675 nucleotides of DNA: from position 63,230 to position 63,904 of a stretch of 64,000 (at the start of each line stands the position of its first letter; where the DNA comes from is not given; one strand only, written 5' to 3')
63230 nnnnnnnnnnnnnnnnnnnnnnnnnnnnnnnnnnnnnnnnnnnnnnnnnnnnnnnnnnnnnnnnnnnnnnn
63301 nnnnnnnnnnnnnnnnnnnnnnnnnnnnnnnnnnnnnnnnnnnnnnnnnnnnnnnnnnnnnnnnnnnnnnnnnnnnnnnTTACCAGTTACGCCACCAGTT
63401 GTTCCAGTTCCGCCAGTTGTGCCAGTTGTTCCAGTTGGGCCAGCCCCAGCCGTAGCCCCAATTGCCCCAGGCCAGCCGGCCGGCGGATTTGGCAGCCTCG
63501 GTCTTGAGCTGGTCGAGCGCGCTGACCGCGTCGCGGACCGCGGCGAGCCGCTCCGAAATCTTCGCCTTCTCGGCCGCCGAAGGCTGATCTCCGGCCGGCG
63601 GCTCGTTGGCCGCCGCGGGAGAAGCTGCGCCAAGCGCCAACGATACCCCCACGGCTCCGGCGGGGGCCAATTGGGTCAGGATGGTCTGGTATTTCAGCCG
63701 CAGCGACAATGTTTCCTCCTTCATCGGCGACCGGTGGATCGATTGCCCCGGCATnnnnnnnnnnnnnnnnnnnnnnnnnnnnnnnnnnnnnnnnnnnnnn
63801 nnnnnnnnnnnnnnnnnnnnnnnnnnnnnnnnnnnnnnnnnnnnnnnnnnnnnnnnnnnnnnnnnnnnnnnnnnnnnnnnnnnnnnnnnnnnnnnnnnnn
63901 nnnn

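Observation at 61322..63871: Radical SAM/SPASM RiPP operon with a Trp/Asn-periodic precursor: a candidate poly-cyclophane (triceptide-like) natural product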

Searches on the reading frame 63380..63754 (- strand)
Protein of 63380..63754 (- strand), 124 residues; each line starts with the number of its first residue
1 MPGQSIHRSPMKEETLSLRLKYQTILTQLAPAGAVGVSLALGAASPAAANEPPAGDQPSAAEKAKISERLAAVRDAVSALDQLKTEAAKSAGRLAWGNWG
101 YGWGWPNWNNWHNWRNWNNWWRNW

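Call 3: search_protein_families(library=ncbifam, proteins=[window:63380-63754:-], max_evalue=1)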
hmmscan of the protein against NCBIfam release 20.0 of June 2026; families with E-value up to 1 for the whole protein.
window:63380-63754:- (124 aa): 0 families

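Call 4: search_protein_families(library=pfam, proteins=[window:63380-63754:-], max_evalue=1)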
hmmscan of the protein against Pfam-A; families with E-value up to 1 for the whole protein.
window:63380-63754:- (124 aa): 1 family
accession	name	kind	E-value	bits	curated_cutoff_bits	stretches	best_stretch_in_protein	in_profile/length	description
PF00269.25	SASP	-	0.055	13.9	22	1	72-92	4-24/59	Small, acid-soluble spore proteins, alpha/beta type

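Call 11: find_homologous_proteins(query=window:63380-63754:-, max_evalue=0.01)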
Query window:63380-63754:- (124 aa): 347 proteins with E <= 0.01 among 575 candidates; the best 120 are listed.
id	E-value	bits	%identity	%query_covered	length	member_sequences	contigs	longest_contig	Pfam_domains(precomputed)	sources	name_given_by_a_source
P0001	3.8e-59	217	86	92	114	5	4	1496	-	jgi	jgi:hypothetical protein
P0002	1.2e-58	215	81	86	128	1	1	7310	-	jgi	jgi:hypothetical protein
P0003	3.1e-58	214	82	83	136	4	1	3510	-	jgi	jgi:hypothetical protein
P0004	8.4e-57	209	82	92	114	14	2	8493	-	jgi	jgi:hypothetical protein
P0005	2.1e-56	208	83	80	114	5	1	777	-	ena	-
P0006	3.5e-56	207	82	80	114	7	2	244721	-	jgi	jgi:hypothetical protein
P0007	5.7e-56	207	82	78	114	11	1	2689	-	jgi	jgi:hypothetical protein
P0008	1.4e-55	205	78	98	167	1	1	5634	-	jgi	jgi:hypothetical protein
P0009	2.0e-55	205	82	92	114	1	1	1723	-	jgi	jgi:hypothetical protein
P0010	2.3e-55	205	84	88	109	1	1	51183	-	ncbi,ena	-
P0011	3.8e-55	204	81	80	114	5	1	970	-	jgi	jgi:hypothetical protein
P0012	4.0e-55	204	77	79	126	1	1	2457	-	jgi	jgi:hypothetical protein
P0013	5.0e-55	204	80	94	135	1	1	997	-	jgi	jgi:hypothetical protein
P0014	9.8e-55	203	78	80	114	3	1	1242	-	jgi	jgi:hypothetical protein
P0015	1.7e-54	202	82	92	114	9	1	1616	-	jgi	jgi:hypothetical protein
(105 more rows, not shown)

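Call 14: find_encoding_contigs(protein=P0006, flank=10000, max_places=3)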
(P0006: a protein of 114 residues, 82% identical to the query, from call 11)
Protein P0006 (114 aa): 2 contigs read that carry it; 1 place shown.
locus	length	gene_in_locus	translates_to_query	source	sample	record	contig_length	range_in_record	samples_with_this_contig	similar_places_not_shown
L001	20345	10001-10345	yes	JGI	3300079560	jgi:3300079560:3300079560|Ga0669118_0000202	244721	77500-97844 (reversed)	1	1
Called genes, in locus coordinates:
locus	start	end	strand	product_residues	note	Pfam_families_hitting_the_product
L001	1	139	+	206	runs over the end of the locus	PF00499:Oxidored_q3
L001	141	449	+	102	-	PF00420:Oxidored_q2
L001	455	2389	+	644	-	PF00662:Proton_antipo_N, PF00361:Proton_antipo_M, PF06455:NADH5_C (weak)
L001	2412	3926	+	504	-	PF00361:Proton_antipo_M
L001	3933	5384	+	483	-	PF00361:Proton_antipo_M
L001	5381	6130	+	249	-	PF03099:BPL_LplA_LipB, PF16917:BPL_LplA_LipB_2, PF02237:BPL_C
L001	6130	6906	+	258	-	PF03309:Pan_kinase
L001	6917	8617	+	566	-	PF00753:Lactamase_B, PF12706:Lactamase_B_2, PF22505:RNase_J_b_CASP, PF07521:RMMBL, PF17770:RNase_J_C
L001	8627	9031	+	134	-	PF00903:Glyoxalase, PF13468:Glyoxalase_3, PF13669:Glyoxalase_4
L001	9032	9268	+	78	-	PF07330:DUF1467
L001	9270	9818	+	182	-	PF03352:Adenine_glyco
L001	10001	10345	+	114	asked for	-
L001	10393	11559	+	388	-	PF04055:Radical_SAM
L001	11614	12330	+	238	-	-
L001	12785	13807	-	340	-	PF00348:polyprenyl_synt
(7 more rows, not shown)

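Call 20: find_related_loci(query=A1, collection=genome_contigs, flank=8000)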
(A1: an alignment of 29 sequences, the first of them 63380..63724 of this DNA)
Query A1 (114 aa) in genome_contigs; peptide patterns used: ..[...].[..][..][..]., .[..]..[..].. (x = any residue, [..] = any of these).
599 stretches matched a pattern (row limit reached: there are more); 117 encode a relative of the query (tblastn E <= 1e-3); the best 80 are kept; 80 distinct loci.
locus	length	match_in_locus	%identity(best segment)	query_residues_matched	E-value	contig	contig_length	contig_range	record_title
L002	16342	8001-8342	86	1-114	4e-41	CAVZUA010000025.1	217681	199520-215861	MAG: uncultured Alphaproteobacteria bacterium isolate MFD04967.bin.1.114 genome assembly, contig: contig_37368, whole ge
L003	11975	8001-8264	82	1-89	7e-38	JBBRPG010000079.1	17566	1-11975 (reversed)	MAG: Alphaproteobacteria bacterium isolate La1_metabat2.417 LA1C_B2.417_k141_1741677L_17566_cov_18.0019, whole genome sh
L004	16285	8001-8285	75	1-95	6e-37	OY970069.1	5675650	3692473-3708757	MAG: uncultured Alphaproteobacteria bacterium isolate MFD00008.bin.c.1 genome assembly, chromosome: 1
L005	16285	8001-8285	75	1-95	1e-35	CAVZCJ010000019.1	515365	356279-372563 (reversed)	MAG: uncultured Alphaproteobacteria bacterium isolate MFD00991.bin.2.2 genome assembly, contig: contig_43730, whole geno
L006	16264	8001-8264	81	1-88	2e-35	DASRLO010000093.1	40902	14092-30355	MAG TPA_asm: Stellaceae bacterium isolate SMAG_U10190 k141_195630, whole genome shotgun sequence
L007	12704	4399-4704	75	1-102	6e-34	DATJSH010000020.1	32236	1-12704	MAG TPA_asm: Stellaceae bacterium isolate SMAG_U14988 k141_2442202, whole genome shotgun sequence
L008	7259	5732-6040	68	1-96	2e-33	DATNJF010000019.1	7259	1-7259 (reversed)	MAG TPA_asm: Stellaceae bacterium isolate SMAG_U11392 k141_44518, whole genome shotgun sequence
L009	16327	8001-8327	59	1-114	2e-32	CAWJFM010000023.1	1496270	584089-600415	MAG: uncultured Alphaproteobacteria bacterium isolate MFD09222.bin.2.33 genome assembly, contig: contig_72411, whole gen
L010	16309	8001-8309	61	1-101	8e-33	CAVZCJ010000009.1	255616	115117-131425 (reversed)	MAG: uncultured Alphaproteobacteria bacterium isolate MFD00991.bin.2.2 genome assembly, contig: contig_25830, whole geno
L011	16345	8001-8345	58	3-114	2e-31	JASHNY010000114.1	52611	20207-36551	MAG: Alphaproteobacteria bacterium isolate JOPF009 JOPF_A072_contig_22262, whole genome shotgun sequence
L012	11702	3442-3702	78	1-87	1e-30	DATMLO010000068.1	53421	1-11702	MAG TPA_asm: Stellaceae bacterium isolate SMAG_U12799 k141_3480164, whole genome shotgun sequence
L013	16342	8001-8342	71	1-114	1e-30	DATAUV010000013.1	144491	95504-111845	MAG TPA_asm: Stellaceae bacterium isolate SMAG_U5581 k141_2992497, whole genome shotgun sequence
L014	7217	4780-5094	79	1-105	7e-29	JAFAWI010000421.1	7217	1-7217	MAG: Alphaproteobacteria bacterium isolate CP_BM_RX_58 BM_RX_k147_6637747, whole genome shotgun sequence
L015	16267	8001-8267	79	1-89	3e-28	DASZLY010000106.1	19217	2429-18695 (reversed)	MAG TPA_asm: Stellaceae bacterium isolate SMAG_U5877 k141_847696, whole genome shotgun sequence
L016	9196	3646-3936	80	1-97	2e-27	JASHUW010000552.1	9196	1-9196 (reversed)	MAG: Alphaproteobacteria bacterium isolate JOPF189 JOPF_N013_contig_129777, whole genome shotgun sequence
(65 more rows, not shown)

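Call 23: search_protein_families(library=ncbifam, proteins=[window:63383-63724:-], max_evalue=10)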
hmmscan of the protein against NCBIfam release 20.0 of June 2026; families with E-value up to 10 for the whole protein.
seq(114 aa): 0 families
